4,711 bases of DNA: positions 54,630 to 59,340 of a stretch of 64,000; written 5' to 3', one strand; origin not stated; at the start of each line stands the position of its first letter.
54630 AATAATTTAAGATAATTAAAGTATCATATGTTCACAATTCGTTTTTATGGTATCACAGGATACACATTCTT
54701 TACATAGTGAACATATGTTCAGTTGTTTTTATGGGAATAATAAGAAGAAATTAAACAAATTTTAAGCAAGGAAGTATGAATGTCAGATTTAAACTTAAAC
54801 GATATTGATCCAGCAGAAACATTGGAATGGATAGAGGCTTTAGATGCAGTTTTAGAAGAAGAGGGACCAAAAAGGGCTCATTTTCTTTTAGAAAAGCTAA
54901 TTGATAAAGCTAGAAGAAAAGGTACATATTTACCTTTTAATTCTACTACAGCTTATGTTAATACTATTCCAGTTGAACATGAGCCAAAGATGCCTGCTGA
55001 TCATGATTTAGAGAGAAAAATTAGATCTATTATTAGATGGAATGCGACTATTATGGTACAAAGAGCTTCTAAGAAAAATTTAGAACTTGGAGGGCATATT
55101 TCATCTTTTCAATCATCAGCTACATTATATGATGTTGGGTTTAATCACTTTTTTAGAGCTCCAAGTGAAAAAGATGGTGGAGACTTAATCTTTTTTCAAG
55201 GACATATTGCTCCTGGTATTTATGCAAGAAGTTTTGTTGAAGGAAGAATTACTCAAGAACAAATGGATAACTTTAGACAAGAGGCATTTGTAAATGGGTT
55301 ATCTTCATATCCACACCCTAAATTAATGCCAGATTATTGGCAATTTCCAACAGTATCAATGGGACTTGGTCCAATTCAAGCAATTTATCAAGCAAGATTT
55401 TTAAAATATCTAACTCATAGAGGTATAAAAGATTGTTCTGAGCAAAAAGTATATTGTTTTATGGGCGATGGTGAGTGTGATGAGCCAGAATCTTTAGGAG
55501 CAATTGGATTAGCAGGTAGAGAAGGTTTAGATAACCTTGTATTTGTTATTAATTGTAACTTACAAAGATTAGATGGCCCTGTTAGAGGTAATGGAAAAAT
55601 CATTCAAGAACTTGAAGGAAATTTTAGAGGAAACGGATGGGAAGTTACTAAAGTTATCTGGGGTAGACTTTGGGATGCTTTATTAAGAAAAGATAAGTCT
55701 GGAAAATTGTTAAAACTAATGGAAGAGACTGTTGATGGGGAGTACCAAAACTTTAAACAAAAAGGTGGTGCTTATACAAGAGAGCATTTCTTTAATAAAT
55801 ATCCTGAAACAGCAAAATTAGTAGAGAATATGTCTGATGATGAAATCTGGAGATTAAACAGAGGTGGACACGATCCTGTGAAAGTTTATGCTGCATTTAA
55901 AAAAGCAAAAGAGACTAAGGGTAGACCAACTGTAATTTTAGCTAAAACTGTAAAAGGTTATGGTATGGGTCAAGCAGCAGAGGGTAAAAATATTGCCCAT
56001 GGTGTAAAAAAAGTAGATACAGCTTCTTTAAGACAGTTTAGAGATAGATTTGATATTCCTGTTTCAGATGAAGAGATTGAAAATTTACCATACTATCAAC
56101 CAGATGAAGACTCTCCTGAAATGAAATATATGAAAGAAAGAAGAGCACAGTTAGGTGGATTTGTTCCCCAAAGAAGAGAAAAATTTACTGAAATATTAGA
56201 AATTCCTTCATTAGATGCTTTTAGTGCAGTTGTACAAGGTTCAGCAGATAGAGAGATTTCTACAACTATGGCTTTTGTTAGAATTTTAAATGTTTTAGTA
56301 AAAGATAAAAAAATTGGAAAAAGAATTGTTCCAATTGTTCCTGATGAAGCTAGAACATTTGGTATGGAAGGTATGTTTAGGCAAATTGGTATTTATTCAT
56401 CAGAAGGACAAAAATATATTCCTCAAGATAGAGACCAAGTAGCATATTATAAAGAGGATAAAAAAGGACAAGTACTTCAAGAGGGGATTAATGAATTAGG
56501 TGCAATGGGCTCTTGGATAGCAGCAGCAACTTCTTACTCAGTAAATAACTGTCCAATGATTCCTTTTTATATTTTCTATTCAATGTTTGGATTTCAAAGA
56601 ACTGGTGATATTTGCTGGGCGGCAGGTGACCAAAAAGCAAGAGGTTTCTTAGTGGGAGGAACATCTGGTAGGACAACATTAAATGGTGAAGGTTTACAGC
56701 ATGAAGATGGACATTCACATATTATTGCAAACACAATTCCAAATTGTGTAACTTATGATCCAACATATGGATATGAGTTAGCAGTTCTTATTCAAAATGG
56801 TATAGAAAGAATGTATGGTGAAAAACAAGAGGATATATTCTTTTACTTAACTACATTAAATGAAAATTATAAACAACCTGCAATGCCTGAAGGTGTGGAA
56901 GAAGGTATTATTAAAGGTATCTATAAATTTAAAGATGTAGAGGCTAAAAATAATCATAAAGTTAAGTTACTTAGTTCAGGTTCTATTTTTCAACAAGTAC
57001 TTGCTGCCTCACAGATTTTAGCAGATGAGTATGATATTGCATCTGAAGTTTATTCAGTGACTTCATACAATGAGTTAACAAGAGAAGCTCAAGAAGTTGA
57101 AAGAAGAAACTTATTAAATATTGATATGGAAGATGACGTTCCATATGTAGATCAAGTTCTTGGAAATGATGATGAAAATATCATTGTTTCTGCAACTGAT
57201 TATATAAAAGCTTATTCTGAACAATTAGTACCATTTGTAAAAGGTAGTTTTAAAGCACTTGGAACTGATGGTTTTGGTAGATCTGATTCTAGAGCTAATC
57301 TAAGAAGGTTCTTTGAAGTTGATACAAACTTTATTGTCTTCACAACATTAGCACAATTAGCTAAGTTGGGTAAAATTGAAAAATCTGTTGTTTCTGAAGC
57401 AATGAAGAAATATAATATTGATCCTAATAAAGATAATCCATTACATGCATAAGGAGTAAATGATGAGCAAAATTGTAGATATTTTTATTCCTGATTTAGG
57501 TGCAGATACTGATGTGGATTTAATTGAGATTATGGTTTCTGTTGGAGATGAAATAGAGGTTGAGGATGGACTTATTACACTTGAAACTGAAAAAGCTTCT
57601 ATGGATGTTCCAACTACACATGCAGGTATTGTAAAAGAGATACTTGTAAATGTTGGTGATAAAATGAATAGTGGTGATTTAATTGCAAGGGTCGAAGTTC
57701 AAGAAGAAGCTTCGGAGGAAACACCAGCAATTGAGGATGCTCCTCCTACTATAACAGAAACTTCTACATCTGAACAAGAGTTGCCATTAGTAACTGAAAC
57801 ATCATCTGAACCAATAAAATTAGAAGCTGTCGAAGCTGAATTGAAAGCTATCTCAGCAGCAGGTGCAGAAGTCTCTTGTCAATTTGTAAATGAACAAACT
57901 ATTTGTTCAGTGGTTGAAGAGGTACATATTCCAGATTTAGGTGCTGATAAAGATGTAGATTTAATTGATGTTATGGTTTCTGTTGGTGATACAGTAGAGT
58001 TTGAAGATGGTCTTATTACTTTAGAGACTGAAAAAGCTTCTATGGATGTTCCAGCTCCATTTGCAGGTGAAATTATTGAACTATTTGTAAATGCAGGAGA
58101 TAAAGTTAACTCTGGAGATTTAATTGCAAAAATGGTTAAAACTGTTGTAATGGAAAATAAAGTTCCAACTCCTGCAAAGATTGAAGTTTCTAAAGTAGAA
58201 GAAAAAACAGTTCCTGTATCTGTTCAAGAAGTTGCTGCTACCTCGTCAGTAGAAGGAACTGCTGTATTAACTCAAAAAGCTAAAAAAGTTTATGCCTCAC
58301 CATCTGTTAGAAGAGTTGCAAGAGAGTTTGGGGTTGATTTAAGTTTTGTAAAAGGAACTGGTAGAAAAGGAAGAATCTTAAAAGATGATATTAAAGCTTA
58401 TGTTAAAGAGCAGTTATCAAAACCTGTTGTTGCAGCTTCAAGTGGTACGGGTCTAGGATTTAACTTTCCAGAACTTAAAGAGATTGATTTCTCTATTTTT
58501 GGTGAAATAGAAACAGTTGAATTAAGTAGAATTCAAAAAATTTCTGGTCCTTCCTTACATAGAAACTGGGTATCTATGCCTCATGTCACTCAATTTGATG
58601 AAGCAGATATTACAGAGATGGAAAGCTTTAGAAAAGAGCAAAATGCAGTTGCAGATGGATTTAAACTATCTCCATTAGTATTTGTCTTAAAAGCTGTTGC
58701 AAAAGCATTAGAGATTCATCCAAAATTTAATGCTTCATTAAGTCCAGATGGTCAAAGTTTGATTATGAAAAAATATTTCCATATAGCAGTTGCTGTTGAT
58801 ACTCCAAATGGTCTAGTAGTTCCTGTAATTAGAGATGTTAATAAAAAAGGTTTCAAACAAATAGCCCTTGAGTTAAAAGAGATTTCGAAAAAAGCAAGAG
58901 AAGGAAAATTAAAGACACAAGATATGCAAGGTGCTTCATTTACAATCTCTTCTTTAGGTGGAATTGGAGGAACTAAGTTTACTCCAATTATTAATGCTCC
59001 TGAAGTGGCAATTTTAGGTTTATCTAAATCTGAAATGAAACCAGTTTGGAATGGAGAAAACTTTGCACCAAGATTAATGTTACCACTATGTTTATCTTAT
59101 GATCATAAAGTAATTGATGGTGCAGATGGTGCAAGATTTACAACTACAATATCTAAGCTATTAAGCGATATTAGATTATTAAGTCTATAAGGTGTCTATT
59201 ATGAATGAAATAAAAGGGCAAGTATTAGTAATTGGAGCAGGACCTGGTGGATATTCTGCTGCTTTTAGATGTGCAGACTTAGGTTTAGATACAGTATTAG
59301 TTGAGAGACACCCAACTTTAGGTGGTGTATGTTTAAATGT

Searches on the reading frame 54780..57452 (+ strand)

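Call 75: search_protein_families(library=pfam, proteins=[window:54780-57452:+], max_evalue=0.00001)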
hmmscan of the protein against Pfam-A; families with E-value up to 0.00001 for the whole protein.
window:54780-57452:+ (890 aa): 3 families
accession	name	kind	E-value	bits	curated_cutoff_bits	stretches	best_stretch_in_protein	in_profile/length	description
PF17831.6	PDH_E1_M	-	2.3e-112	374.4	23.2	1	473-700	1-229/229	Pyruvate dehydrogenase E1 component middle domain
PF22613.1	Transketolase_C_1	-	1.3e-19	70.9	27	1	713-848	1-113/113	Transketolase-like TK C-terminal domain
PF00456.26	Transketolase_N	-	7.9e-16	58.4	22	1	137-293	59-214/334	Transketolase, thiamine diphosphate binding domain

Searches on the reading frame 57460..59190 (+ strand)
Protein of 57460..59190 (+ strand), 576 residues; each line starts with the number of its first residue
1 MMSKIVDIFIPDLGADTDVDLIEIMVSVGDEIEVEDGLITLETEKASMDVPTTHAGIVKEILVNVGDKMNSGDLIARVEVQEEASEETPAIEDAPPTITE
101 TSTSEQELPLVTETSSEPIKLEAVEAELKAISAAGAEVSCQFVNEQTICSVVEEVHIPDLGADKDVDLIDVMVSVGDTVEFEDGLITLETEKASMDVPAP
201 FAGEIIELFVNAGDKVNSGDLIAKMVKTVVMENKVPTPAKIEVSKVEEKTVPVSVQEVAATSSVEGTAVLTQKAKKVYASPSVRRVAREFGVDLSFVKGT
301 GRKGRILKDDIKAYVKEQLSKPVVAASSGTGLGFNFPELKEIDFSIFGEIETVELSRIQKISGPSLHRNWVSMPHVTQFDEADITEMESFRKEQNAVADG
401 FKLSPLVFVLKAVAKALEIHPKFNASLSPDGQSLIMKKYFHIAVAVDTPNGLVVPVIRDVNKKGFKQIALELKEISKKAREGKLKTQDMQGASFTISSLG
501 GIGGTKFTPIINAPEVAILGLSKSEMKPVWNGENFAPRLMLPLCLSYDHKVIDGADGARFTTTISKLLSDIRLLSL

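Call 75: search_protein_families(library=pfam, proteins=[window:57460-59190:+], max_evalue=0.00001)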
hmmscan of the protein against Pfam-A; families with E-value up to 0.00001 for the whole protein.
window:57460-59190:+ (576 aa): 4 families
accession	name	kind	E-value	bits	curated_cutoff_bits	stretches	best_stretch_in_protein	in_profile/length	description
PF00198.28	2-oxoacid_dh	-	1e-78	264.4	23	1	349-574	3-230/232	2-oxoacid dehydrogenases acyltransferase (catalytic domain)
PF00364.28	Biotin_lipoyl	-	2.8e-34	117.2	22.1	2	154-225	2-73/73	Biotin-requiring enzyme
PF02817.22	E3_binding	-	8.4e-16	58.3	23.7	1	277-311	1-35/36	e3 binding domain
PF13533.13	Biotin_lipoyl_2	-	1.9e-06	28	29.8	0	199-223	5-29/32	Biotin-lipoyl like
